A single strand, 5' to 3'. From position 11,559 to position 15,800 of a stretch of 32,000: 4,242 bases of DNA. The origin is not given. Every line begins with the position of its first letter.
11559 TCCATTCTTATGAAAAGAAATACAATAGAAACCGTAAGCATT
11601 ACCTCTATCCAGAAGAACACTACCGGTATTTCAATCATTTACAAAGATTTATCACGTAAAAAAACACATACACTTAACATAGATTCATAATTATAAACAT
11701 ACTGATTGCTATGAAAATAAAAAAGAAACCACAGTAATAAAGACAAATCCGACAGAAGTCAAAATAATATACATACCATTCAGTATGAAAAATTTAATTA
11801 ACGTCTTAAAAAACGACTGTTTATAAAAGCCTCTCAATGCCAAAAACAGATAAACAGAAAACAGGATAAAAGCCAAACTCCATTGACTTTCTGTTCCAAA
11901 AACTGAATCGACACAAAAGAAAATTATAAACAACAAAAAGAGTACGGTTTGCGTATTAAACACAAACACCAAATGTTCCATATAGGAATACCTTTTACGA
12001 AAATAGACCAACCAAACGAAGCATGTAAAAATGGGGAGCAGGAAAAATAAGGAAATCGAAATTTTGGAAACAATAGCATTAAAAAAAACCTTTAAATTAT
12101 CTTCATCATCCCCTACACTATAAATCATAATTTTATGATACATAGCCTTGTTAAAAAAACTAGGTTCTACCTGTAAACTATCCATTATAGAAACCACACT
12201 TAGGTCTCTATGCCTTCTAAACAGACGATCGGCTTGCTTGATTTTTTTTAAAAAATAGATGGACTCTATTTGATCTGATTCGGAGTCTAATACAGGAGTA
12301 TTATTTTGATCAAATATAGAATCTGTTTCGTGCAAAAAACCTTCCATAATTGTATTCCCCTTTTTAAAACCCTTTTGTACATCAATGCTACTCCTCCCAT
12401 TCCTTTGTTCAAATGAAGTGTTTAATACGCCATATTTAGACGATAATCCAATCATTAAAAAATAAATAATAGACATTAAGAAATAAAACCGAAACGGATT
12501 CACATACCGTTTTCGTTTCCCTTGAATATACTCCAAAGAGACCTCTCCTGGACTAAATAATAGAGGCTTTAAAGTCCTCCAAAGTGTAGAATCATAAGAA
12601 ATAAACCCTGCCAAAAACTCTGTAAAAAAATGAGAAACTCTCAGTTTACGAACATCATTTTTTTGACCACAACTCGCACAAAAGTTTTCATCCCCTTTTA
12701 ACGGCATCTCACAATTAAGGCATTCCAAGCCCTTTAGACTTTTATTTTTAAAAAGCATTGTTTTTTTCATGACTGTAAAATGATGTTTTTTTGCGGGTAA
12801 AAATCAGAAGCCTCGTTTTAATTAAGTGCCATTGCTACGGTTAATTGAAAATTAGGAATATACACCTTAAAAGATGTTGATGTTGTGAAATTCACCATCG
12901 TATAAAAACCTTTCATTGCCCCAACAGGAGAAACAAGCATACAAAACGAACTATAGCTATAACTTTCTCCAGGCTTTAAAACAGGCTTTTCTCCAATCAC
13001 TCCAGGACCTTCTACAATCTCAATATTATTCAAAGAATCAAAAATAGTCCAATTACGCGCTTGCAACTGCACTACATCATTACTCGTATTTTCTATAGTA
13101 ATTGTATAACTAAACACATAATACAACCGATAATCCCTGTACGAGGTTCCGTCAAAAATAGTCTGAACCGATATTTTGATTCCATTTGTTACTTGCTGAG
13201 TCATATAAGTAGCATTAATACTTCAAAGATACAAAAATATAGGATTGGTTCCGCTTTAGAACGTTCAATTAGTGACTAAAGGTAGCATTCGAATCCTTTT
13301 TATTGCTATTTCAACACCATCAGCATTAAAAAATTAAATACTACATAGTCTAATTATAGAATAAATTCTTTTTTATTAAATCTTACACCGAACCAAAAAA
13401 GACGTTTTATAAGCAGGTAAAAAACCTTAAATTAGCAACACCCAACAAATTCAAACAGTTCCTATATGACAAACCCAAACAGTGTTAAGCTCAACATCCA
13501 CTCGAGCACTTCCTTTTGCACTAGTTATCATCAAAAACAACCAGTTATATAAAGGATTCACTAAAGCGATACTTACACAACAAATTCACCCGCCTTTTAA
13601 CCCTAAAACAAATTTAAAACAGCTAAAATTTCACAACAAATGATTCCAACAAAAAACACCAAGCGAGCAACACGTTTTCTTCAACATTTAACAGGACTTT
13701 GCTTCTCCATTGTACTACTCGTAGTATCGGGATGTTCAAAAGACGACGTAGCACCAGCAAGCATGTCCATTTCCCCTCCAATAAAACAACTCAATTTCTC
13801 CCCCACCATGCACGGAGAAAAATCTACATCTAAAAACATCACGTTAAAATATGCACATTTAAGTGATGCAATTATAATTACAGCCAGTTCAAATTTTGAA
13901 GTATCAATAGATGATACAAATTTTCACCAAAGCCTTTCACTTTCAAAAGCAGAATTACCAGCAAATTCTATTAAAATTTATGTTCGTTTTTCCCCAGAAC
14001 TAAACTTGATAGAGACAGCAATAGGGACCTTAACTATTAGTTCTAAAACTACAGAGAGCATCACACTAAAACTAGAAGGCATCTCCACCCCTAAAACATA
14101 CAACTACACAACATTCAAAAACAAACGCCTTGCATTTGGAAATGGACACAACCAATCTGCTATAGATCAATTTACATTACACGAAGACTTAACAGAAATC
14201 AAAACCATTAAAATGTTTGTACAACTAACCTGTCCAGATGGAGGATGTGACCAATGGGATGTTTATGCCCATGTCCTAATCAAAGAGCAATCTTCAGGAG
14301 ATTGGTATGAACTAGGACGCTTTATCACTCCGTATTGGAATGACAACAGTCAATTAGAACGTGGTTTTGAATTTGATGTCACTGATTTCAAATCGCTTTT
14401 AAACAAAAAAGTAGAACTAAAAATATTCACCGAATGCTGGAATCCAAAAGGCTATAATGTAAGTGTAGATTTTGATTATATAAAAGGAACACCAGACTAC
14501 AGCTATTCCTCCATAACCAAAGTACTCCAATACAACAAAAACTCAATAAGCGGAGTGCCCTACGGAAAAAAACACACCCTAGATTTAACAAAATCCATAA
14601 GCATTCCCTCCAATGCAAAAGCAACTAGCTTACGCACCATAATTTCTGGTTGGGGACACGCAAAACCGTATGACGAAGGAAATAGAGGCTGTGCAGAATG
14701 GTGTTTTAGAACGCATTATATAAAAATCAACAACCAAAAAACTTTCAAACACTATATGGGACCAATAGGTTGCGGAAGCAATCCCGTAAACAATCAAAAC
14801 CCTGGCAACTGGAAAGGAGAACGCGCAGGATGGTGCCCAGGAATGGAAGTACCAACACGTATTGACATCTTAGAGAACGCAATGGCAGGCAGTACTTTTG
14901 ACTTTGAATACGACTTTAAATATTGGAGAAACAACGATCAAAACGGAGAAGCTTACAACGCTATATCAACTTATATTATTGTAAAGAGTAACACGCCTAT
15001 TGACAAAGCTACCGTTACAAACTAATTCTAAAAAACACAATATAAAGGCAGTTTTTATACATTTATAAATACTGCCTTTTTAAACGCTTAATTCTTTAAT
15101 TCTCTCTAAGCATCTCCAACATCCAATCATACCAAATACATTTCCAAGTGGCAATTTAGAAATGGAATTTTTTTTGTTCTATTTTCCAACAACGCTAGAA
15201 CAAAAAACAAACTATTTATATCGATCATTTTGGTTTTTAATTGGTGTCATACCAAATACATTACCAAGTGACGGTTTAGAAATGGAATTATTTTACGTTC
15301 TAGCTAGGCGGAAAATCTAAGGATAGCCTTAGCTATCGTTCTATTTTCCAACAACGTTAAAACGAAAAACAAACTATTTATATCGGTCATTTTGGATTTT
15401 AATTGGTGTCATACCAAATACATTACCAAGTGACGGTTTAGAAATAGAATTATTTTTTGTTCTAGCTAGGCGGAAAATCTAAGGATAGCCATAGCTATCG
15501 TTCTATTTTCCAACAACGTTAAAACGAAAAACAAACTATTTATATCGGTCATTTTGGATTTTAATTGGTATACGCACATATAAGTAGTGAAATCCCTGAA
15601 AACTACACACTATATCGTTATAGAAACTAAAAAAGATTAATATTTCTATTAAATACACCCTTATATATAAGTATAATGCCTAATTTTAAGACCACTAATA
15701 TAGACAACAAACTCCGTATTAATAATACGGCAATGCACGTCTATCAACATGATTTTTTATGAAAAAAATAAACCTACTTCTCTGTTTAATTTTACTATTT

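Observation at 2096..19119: High-density family of 120-165 bp self-complementary intergenic repeats (MITE/REP-like or structured RNA)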

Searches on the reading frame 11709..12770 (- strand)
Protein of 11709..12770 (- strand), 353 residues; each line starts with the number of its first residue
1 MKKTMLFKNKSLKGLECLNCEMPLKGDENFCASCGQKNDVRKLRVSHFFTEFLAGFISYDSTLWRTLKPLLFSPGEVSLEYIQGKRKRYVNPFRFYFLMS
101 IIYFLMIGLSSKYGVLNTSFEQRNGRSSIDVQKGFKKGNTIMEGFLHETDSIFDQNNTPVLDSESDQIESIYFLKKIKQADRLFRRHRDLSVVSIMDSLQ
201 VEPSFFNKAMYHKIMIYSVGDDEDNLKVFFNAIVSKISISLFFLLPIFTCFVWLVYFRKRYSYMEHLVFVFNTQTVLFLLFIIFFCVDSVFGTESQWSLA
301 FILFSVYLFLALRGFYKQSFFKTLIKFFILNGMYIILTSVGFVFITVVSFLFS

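Call 78: search_protein_families(library=pfam, proteins=[window:11709-12770:-], max_evalue=0.001)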
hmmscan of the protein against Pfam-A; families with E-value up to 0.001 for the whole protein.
window:11709-12770:- (353 aa): 1 family
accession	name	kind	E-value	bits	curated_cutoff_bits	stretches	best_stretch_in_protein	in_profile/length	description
PF12412.13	DUF3667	-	5e-21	74.4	27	1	60-104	1-45/45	Protein of unknown function (DUF3667)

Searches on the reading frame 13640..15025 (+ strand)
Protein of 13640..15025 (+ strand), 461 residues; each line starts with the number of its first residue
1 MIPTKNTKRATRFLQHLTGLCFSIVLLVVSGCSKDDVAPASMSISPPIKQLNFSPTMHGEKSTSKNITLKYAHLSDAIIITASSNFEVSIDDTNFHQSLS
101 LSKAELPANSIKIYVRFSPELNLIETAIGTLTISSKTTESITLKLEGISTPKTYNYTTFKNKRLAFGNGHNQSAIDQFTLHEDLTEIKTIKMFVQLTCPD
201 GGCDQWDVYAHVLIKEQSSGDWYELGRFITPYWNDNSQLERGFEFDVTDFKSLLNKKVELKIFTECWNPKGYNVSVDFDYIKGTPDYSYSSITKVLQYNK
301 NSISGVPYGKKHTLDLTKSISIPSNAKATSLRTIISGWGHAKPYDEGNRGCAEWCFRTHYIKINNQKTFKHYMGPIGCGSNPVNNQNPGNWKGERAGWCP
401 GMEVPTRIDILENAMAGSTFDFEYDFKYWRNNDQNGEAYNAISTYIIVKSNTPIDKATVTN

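Call 26: search_protein_families(library=pfam, proteins=[window:13640-15025:+])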
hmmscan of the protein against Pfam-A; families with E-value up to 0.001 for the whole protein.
window:13640-15025:+ (461 aa): 2 families
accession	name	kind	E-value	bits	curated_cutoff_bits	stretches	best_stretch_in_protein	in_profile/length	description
PF09113.15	N-glycanase_C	-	5.1e-13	49.5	25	1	315-442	10-133/140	Peptide-N-glycosidase F, C terminal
PF09112.15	N-glycanase_N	-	7.7e-07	29.5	22.4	1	213-279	99-176/177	Peptide-N-glycosidase F, N terminal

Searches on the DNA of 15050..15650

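Call 13: search_rna_families(source=window, start=15050, end=15650, threshold=evalue, max_evalue=10, show_alignments=2)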
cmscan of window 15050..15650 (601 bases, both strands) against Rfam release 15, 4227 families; matches with E-value up to 10: 13.
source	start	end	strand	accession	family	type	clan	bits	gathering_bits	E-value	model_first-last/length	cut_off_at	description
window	15357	15465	-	RF04263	MIR2593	Gene; miRNA;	-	30.7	96.2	0.0022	1-116/116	no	MIR2593 microRNA precursor family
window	15319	15502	-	RF04170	MIR7723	Gene; miRNA;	-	28.7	200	0.0011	1-235/235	no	MIR7723 microRNA precursor family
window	15357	15465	+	RF04263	MIR2593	Gene; miRNA;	-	27.5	96.2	0.014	1-116/116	no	MIR2593 microRNA precursor family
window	15195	15303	-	RF04263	MIR2593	Gene; miRNA;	-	22.8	96.2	0.22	1-116/116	no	MIR2593 microRNA precursor family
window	15195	15303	+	RF04263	MIR2593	Gene; miRNA;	-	18.9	96.2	2.1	1-116/116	no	MIR2593 microRNA precursor family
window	15127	15180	-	RF02416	TCV_H4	Cis-reg;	-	18.2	50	1.9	1-51/51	no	Turnip crinkle virus 3'UTR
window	15286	15374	-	RF03717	mir-3119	Gene; miRNA;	-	17.9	80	0.93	1-85/85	no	mir-3119 microRNA precursor family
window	15305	15515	-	RF04174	MIR4208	Gene; miRNA;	-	17.4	140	6.7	1-191/191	no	MIR4208 microRNA precursor family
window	15425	15556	-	RF04097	MIR2630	Gene; miRNA;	-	16.6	144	0.93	1-229/229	no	MIR2630 microRNA precursor family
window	15448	15536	-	RF03717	mir-3119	Gene; miRNA;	-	15.8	80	3.8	1-85/85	no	mir-3119 microRNA precursor family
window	15154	15224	+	RF04097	MIR2630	Gene; miRNA;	-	15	144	2.3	1-229/229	no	MIR2630 microRNA precursor family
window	15061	15169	-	RF00443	SNORA27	Gene; snRNA; snoRNA; HACA-box;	CL00032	14.3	64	8.2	1-127/127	no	Small nucleolar RNA SNORA27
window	15352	15471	+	RF04097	MIR2630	Gene; miRNA;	-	14.1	144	3.8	1-229/229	no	MIR2630 microRNA precursor family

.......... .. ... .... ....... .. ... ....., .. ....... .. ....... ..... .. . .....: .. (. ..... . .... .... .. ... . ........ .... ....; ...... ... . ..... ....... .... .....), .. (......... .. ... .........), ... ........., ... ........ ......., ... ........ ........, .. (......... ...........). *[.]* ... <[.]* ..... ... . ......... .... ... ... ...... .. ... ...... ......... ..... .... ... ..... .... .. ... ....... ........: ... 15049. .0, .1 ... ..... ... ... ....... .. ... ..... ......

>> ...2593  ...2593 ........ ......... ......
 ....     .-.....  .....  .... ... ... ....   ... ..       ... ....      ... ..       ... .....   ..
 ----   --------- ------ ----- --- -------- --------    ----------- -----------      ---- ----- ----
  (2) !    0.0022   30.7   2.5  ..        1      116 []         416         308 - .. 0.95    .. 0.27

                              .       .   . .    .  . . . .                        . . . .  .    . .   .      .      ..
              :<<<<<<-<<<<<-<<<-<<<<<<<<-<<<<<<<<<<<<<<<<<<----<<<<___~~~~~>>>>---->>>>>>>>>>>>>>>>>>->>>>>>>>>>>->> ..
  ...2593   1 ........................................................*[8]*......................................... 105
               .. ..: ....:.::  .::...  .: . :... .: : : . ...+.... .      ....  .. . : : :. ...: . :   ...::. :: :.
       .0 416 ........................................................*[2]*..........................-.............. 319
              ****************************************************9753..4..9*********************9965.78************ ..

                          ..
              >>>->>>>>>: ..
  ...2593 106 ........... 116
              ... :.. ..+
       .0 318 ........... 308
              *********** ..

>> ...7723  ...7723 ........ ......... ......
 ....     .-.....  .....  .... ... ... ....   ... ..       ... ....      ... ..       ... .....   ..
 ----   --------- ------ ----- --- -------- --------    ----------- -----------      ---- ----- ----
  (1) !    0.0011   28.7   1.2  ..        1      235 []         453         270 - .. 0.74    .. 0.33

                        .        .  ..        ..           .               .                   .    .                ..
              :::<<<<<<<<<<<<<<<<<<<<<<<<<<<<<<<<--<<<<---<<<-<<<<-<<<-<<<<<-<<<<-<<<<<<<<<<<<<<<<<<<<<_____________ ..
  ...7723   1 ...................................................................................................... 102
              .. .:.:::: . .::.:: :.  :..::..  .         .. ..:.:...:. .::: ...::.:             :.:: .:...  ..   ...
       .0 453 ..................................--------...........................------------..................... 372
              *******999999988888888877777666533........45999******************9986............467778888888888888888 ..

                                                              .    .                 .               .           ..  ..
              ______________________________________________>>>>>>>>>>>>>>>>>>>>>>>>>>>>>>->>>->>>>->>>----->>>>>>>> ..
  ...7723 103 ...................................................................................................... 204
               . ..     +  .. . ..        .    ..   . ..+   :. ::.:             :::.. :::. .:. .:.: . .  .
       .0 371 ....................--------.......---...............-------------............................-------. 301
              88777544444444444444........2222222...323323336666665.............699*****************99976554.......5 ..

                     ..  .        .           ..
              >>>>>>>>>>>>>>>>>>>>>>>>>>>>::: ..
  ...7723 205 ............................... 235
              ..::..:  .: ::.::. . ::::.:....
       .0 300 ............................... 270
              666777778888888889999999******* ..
